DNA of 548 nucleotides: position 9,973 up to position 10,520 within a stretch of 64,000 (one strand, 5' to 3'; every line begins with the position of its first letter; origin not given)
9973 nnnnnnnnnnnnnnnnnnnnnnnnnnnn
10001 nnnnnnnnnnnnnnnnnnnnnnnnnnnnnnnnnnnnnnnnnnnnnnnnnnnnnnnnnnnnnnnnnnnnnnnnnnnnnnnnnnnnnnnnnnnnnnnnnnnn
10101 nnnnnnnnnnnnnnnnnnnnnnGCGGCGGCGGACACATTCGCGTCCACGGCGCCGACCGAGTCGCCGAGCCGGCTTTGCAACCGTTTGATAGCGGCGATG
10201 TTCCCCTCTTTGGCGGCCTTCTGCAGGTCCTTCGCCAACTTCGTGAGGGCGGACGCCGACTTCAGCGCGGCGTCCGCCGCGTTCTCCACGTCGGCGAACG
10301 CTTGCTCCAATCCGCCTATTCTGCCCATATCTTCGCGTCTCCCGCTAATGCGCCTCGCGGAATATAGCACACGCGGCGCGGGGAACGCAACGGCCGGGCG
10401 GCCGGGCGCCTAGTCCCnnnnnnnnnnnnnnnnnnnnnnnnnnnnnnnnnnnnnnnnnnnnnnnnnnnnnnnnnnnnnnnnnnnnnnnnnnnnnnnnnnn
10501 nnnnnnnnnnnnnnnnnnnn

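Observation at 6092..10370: Fused nuclease-like/methyltransferase/TRD gene bracketed by two truncated gene fragments; possible replacement of the core of an SNF2 helicase gene or decay of a defence island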

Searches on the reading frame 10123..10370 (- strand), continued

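Call 34: find_encoding_contigs(protein=P0046, flank=10000, max_places=3)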
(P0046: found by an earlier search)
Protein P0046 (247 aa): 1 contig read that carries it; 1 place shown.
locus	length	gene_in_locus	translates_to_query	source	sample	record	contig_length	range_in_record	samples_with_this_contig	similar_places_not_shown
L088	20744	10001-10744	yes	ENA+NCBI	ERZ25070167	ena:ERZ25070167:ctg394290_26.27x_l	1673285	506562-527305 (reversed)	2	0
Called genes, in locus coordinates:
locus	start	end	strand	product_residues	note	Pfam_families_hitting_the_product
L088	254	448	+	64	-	-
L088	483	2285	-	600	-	-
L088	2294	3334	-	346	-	PF00930:DPPIV_N (faint), PF26549:Tricorn_N, PF25174:Beta-prop_THOC3 (faint), PF26550:Tricorn_2nd, PF07676:PD40 (weak), PF26549:Tricorn_N, PF07676:PD40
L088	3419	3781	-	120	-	-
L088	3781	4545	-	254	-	PF08713:DNA_alkylation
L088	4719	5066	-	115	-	-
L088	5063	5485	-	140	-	-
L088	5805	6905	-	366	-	PF00665:rve, PF13683:rve_3, PF13333:rve_2 (weak)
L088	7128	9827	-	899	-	PF00133:tRNA-synt_1, PF09334:tRNA-synt_1g, PF13603:tRNA-synt_1_2 (faint), PF08264:Anticodon_1, PF10458:Val_tRNA-synt_C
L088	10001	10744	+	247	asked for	-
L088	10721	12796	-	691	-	PF03190:Thioredox_DsbH, PF13899:Thioredoxin_7, PF07221:GlcNAc_2-epim (faint)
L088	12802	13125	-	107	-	-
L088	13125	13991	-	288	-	-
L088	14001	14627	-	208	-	-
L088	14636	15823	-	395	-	PF00266:Aminotran_5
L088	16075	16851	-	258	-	PF13483:Lactamase_B_3 (weak), PF12706:Lactamase_B_2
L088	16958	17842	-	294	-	PF00491:Arginase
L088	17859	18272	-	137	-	PF02675:AdoMet_dc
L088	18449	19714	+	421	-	PF00355:Rieske, PF19301:LigXa_C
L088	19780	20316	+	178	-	PF01625:PMSR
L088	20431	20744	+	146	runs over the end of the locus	PF02566:OsmC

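Call 36: find_encoding_contigs(protein=P0054, flank=10000, max_places=3)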
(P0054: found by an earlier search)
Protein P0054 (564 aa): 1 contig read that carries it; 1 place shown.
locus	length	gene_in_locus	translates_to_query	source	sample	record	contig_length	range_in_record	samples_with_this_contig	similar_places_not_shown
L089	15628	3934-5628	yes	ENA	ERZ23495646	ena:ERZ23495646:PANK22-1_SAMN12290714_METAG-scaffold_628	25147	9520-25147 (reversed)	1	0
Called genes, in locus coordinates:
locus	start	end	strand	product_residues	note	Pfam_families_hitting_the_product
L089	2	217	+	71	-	?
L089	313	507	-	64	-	-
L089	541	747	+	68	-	-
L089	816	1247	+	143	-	-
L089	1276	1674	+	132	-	-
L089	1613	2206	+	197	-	-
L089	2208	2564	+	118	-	PF01541:GIY-YIG (weak)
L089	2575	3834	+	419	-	PF14072:DndB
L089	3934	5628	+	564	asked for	PF00176:SNF2-rel_dom, PF00270:DEAD (weak), PF04851:ResIII, PF00271:Helicase_C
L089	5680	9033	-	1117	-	PF02384:N6_Mtase (weak), PF18135:Type_ISP_C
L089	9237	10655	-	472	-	PF01425:Amidase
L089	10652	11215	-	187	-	PF02775:TPP_enzyme_C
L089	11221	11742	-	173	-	PF02776:TPP_enzyme_N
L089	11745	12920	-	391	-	PF01042:Ribonuc_L-PSP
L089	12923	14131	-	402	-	PF04909:Amidohydro_2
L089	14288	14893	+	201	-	PF13527:Acetyltransf_9 (faint), PF00583:Acetyltransf_1, PF08445:FR47 (weak), PF13508:Acetyltransf_7, PF13673:Acetyltransf_10 (weak)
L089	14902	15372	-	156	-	-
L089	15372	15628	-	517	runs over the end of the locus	PF13175:AAA_15, PF13304:AAA_21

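Call 37: find_encoding_contigs(protein=P0051, flank=10000, max_places=3)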
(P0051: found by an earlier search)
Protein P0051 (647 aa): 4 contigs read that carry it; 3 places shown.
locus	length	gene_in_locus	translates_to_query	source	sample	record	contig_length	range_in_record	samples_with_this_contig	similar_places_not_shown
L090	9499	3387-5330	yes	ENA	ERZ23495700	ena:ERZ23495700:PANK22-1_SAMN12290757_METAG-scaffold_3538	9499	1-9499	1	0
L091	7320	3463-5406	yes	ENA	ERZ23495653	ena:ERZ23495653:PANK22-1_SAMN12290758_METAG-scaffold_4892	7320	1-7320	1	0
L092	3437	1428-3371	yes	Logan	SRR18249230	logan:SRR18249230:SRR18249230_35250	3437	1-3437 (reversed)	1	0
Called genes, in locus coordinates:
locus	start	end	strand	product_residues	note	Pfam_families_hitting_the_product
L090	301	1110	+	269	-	-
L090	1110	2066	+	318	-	PF10923:BrxC_BrxD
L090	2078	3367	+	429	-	PF10923:BrxC_BrxD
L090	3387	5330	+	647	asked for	PF04851:ResIII, PF00176:SNF2-rel_dom, PF00270:DEAD (weak), PF00271:Helicase_C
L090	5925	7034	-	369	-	PF02423:OCD_Mu_crystall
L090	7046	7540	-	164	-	-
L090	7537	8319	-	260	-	PF01555:N6_N4_Mtase (weak)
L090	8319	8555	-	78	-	-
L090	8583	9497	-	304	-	?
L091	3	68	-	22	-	?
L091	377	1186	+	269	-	-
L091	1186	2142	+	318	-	PF10923:BrxC_BrxD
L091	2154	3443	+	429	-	PF10923:BrxC_BrxD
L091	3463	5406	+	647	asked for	PF04851:ResIII, PF00176:SNF2-rel_dom, PF00270:DEAD (weak), PF00271:Helicase_C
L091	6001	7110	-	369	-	PF02423:OCD_Mu_crystall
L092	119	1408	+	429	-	PF10923:BrxC_BrxD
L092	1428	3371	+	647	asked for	PF04851:ResIII, PF00176:SNF2-rel_dom, PF00270:DEAD (weak), PF00271:Helicase_C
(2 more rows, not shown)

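Call 43: search_protein_families(library=ncbifam, proteins=[L090:301-1110:+, L090:1110-2066:+, L090:2078-3367:+, L090:3387-5330:+, L001:2151-3080:+, L001:3451-4707:+], max_evalue=0.001)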
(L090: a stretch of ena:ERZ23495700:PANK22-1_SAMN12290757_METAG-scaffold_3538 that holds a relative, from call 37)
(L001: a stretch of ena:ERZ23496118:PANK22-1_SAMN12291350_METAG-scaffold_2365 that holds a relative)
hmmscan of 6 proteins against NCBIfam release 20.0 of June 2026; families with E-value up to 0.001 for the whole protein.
L090:301-1110:+ (269 aa): 0 families

L090:1110-2066:+ (318 aa): 0 families

L090:2078-3367:+ (429 aa): 1 family
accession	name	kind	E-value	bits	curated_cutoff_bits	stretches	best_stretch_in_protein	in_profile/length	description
NF033438.1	BREX_BrxD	equivalog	1.8e-12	47.1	350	2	15-116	6-103/423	BREX system ATP-binding protein BrxD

L090:3387-5330:+ (647 aa): 13 families
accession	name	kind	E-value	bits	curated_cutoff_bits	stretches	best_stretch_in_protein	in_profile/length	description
NF053675.1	pilus_reg_Snf2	equivalog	2.6e-78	264.2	1100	1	224-623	607-1011/1029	pilus expression-regulating Snf2 family helicase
NF058637.1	helic_SCO1167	equivalog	1.9e-77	261.2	1200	1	203-623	467-913/932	SCO1167/SCO6262 family helicase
NF041790.1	anti-phage_ZorD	equivalog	7.6e-46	156.6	1500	3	389-592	812-1032/1035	type I Zorya anti-phage system protein ZorD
NF041062.1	DpdE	equivalog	1.9e-19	69.1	500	2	205-372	153-314/1048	protein DpdE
NF038317.1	DISARM_DrmD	equivalog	1.9e-17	62.9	610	2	206-270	108-174/1021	DISARM system SNF2-like helicase DrmD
NF038318.1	DISARM_DrmD_b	equivalog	2.5e-17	62.3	950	2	208-372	32-207/868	DISARM system SNF2-like helicase DrmD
NF042964.1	phospholipD_antiphage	equivalog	7.1e-16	57.7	1100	2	220-278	249-306/895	phospholipase D-like domain-containing anti-phage protein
NF003426.0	PRK04914.1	equivalog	3e-07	29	576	1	221-336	171-291/959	RNA polymerase-associated protein RapA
NF045503.1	repair_heli_XPB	equivalog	2.1e-05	23.3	610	1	484-561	415-484/548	DNA repair helicase XPB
NF053711.1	RNA_heli_RhlE1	exception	2.6e-05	23.2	750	1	488-589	245-337/434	RNA helicase RhlE1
NF053631.1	RNA_helic_CshA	equivalog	0.00012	21.1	646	1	485-589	235-330/434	degradosome RNA helicase CshA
NF003390.0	PRK04537.1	equivalog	0.00019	20.6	732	1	485-590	255-351/572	ATP-dependent RNA helicase RhlB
NF008744.0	PRK11776.1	equivalog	0.00089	17.9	524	0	482-590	237-336/460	ATP-dependent RNA helicase DbpA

L001:2151-3080:+ (309 aa): 1 family
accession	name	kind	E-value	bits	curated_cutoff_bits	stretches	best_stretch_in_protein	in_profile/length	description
NF047974.1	blaCOR_B1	exception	0.0009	18.6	450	0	57-130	58-129/245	COR family subclass B1 metallo-beta-lactamase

L001:3451-4707:+ (418 aa): 2 families
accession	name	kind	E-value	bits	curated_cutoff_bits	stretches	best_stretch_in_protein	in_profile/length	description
TIGR03187.1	DGQHR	domain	5.7e-24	85.3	58.85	1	7-323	1-270/276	DGQHR domain-containing protein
TIGR03233.1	DNA_S_dndB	equivalog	1.9e-20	73.3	328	1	4-375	5-330/355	DNA sulfur modification protein DndB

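Call 46: find_encoding_contigs(protein=P0013, flank=8000, max_places=2)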
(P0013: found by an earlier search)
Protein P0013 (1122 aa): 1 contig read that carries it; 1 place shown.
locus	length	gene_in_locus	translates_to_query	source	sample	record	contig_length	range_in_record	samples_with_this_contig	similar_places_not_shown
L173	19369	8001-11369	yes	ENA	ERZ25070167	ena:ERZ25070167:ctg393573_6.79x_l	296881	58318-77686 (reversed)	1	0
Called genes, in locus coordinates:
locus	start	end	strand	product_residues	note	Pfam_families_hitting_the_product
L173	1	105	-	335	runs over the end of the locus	PF00005:ABC_tran, PF13304:AAA_21, PF08352:oligo_HPY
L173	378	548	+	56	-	-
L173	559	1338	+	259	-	PF13489:Methyltransf_23, PF01209:Ubie_methyltran, PF08241:Methyltransf_11, PF08242:Methyltransf_12, PF13649:Methyltransf_25, PF13847:Methyltransf_31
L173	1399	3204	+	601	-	-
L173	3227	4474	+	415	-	PF05977:MFS_3, PF07690:MFS_1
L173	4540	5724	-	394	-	PF00266:Aminotran_5, PF00155:Aminotran_1_2 (faint), PF01053:Cys_Met_Meta_PP (weak)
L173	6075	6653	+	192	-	PF00081:Sod_Fe_N, PF02777:Sod_Fe_C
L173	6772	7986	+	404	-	PF01264:Chorismate_synt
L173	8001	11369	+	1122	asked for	PF02384:N6_Mtase (weak), PF18135:Type_ISP_C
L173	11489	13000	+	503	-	-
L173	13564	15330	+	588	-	PF14306:PUA_2, PF01747:ATP-sulfurylase, PF01583:APS_kinase, PF01656:CbiA (weak), PF13671:AAA_33 (weak)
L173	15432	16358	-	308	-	PF06325:PrmA, PF08241:Methyltransf_11 (faint), PF05175:MTS (weak), PF13847:Methyltransf_31 (weak), PF13649:Methyltransf_25 (weak)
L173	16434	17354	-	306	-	-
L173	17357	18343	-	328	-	PF00145:DNA_methylase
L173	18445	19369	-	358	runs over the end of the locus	PF00226:DnaJ, PF01556:DnaJ_C, PF00684:DnaJ_CXXCXGXG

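Call 47: find_encoding_contigs(protein=P0007, flank=8000, max_places=2)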
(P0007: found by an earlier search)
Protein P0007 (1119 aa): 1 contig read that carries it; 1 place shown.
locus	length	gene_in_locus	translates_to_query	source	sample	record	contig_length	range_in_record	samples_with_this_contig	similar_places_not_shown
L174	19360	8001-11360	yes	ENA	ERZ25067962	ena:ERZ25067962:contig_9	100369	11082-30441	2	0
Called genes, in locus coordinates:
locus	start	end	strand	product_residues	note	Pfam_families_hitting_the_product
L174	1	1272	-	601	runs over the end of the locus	-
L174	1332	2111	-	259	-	PF13489:Methyltransf_23, PF01209:Ubie_methyltran, PF08241:Methyltransf_11, PF08242:Methyltransf_12, PF13649:Methyltransf_25, PF13847:Methyltransf_31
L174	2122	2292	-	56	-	-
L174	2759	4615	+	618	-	-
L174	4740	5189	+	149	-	PF10604:Polyketide_cyc2 (weak), PF06240:COXG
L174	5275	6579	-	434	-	PF07690:MFS_1, PF12832:MFS_1_like (faint), PF07690:MFS_1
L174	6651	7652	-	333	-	PF08240:ADH_N, PF00107:ADH_zinc_N, PF13602:ADH_zinc_N_2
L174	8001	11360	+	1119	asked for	PF02384:N6_Mtase (weak), PF20473:MmeI_Mtase (faint), PF18135:Type_ISP_C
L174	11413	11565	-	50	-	-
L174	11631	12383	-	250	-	PF13641:Glyco_tranf_2_3, PF00535:Glycos_transf_2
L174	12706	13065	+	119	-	PF05598:DUF772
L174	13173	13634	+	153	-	-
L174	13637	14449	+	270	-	-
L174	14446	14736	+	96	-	-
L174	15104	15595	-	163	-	-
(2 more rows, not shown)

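Call 48: find_encoding_contigs(protein=P0018, flank=8000, max_places=2)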
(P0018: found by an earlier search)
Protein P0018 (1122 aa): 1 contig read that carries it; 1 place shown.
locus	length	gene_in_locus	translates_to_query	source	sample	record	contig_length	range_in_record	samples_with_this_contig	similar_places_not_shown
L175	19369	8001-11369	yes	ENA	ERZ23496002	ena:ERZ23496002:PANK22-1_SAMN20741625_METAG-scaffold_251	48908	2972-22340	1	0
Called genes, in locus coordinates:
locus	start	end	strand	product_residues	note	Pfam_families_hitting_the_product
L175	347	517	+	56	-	-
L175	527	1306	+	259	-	PF13489:Methyltransf_23, PF01209:Ubie_methyltran, PF08241:Methyltransf_11, PF08242:Methyltransf_12, PF13649:Methyltransf_25, PF13847:Methyltransf_31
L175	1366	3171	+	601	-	-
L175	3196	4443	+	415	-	PF05977:MFS_3, PF07690:MFS_1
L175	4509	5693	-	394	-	PF00266:Aminotran_5, PF00155:Aminotran_1_2 (faint), PF01053:Cys_Met_Meta_PP (weak)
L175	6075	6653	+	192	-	PF00081:Sod_Fe_N, PF02777:Sod_Fe_C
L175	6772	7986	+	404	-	PF01264:Chorismate_synt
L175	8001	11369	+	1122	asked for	PF02384:N6_Mtase (weak), PF18135:Type_ISP_C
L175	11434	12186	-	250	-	PF01738:DLH, PF08840:BAAT_C (faint)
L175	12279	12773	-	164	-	-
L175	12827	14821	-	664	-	PF13231:PMT_2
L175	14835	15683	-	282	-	PF00561:Abhydrolase_1, PF12146:Hydrolase_4 (weak), PF12697:Abhydrolase_6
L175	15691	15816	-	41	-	-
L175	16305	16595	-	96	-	PF13560:HTH_31, PF01381:HTH_3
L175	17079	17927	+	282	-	PF18754:Nmad3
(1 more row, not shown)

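Call 61: search_protein_families(library=pfam, proteins=[L034:7952-9508:+, L034:11931-14813:-, L051:7637-9028:-, L051:5875-7329:-, L073:4004-5971:+, L073:5972-7780:+, L073:7797-8300:+, L073:8301-9056:+, L073:11475-14330:+, L089:2208-2564:+], max_evalue=0.001)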
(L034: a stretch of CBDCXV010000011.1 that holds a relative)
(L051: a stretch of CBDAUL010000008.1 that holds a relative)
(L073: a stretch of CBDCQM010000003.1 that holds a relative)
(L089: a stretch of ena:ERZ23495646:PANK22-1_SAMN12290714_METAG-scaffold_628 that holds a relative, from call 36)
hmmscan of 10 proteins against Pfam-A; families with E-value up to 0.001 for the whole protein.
L034:7952-9508:+ (518 aa): 1 family
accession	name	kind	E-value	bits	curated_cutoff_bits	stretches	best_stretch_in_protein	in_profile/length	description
PF06782.17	UPF0236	-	3.4e-10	39.7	24.3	1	134-227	51-148/400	Uncharacterised protein family (UPF0236)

L034:11931-14813:- (960 aa): 22 families
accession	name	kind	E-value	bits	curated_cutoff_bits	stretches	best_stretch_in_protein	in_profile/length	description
PF13517.12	FG-GAP_3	-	2.1e-39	134.4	26.9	6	148-209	1-61/61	FG-GAP-like repeat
PF13414.12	TPR_11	-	2.9e-32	110.5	26.8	2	886-927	1-42/42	TPR repeat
PF13181.12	TPR_8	-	3.3e-29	98.9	25.7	1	913-943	1-31/34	Tetratricopeptide repeat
PF13432.12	TPR_16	-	6.6e-29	100.4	32.7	4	884-944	2-62/65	Tetratricopeptide repeat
PF07719.23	TPR_2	-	1.6e-28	96.8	27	2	913-944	1-32/34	Tetratricopeptide repeat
PF00515.34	TPR_1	-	5.3e-26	89.8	27.8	1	913-944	1-32/34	Tetratricopeptide repeat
PF14559.12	TPR_19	-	8.3e-26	90.5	25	3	891-945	3-57/68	Tetratricopeptide repeat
PF13431.12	TPR_17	-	8.5e-23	79.1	24.4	0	833-866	1-34/34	Tetratricopeptide repeat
PF07593.17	UnbV_ASPIC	-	2.9e-19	69.2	23.4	1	503-569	1-67/68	ASPIC and UnbV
PF13428.12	TPR_14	-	8.5e-18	63.5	23.5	0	914-956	2-44/44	Tetratricopeptide repeat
PF13424.12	TPR_12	-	1.2e-14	54.7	30.1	2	880-940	4-72/77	Tetratricopeptide repeat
PF23914.1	TPR_CcmH_CycH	-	1e-13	51.9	42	1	800-909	39-151/158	Cytochrome c-type biogenesis protein H TPR domain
PF13371.12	TPR_9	-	1.2e-12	48.1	35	2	895-956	11-72/73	Tetratricopeptide repeat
PF01839.29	FG-GAP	-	8.3e-12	45.2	22.1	1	190-219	1-27/37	FG-GAP repeat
PF13174.12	TPR_6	-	7.3e-11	42.4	26.3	0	915-942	2-29/33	Tetratricopeptide repeat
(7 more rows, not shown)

L051:7637-9028:- (463 aa): 3 families
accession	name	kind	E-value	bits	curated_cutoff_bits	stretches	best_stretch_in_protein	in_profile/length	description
PF05598.16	DUF772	-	1e-18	67.5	23.1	1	62-134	1-72/74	Transposase domain (DUF772)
PF01609.27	DDE_Tnp_1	-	4.7e-09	36.7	23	1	214-402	14-200/200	Transposase DDE domain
PF13751.12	DDE_Tnp_1_6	-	6.1e-08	33.4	25.1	1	334-403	53-122/125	Transposase DDE domain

L051:5875-7329:- (484 aa): 2 families
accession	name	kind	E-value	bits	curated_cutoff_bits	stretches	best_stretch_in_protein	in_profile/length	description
PF05598.16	DUF772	-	3.3e-18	65.9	23.1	1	77-149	1-72/74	Transposase domain (DUF772)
PF01609.27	DDE_Tnp_1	-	3e-09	37.4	23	1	227-407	13-200/200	Transposase DDE domain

L073:4004-5971:+ (655 aa): 3 families
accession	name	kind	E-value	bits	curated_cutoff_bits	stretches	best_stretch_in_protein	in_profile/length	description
PF00239.26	Resolvase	-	3.9e-32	111.8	23.3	1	99-245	1-143/145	Resolvase, N terminal domain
PF07508.19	Recombinase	-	3.6e-22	79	21.1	1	275-370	1-101/102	Recombinase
PF13408.12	Zn_ribbon_recom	-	1.3e-14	54.7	25.3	1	386-446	1-58/58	Recombinase zinc beta ribbon domain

L073:5972-7780:+ (602 aa): 2 families
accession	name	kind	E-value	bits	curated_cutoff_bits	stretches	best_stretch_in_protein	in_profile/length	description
PF03193.22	RsgA_GTPase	-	6.2e-50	169.8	30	1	363-540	1-173/174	RsgA GTPase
PF01926.29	MMR_HSR1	-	0.00077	20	21.9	0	473-536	2-58/113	50S ribosome-binding GTPase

L073:7797-8300:+ (167 aa): 6 families
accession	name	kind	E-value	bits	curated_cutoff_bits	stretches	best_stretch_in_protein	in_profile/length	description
PF13649.12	Methyltransf_25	-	3.1e-12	47.4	27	1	59-154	1-97/97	Methyltransferase domain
PF08241.18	Methyltransf_11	-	5.8e-12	46.5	21.2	1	60-156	1-93/95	Methyltransferase domain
PF02353.26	CMAS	-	1.6e-08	34.6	27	1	48-156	55-162/273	Mycolic acid cyclopropane synthetase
PF13489.12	Methyltransf_23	-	1.2e-05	25.5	27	1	53-161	20-119/164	Methyltransferase domain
PF13847.12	Methyltransf_31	-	0.00011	22.3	27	1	54-156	2-107/145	Methyltransferase domain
PF01209.24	Ubie_methyltran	-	0.00034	20.5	20.1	1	41-158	34-151/233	ubiE/COQ5 methyltransferase family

L073:8301-9056:+ (251 aa): 1 family
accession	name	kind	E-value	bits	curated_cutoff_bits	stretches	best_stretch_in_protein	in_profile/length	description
PF13205.12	Big_5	-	6.3e-06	27.3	23.6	1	131-218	12-94/105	Bacterial Ig-like domain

L073:11475-14330:+ (951 aa): 5 families
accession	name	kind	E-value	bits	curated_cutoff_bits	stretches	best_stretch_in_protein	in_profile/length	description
PF08463.15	EcoEI_R_C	-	3.5e-42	144.7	24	1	773-949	2-162/163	EcoEI R protein C-terminal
PF04851.21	ResIII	-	8.2e-36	123.8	22.5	1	196-382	5-164/164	Type III restriction enzyme, res subunit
PF18766.7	SWI2_SNF2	-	4.6e-18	66.1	26.7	1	199-412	2-192/221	SWI2/SNF2 ATPase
PF00270.35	DEAD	-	2.1e-12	47.5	26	1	197-383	2-163/167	DEAD/DEAH box helicase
PF00271.37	Helicase_C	-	1.2e-07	32.4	23.5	1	486-588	11-108/110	Helicase conserved C-terminal domain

L089:2208-2564:+ (118 aa): 1 family
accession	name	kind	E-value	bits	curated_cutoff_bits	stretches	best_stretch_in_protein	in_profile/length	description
PF01541.30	GIY-YIG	-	5.3e-07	30.3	22.6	1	31-106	3-74/78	GIY-YIG catalytic domain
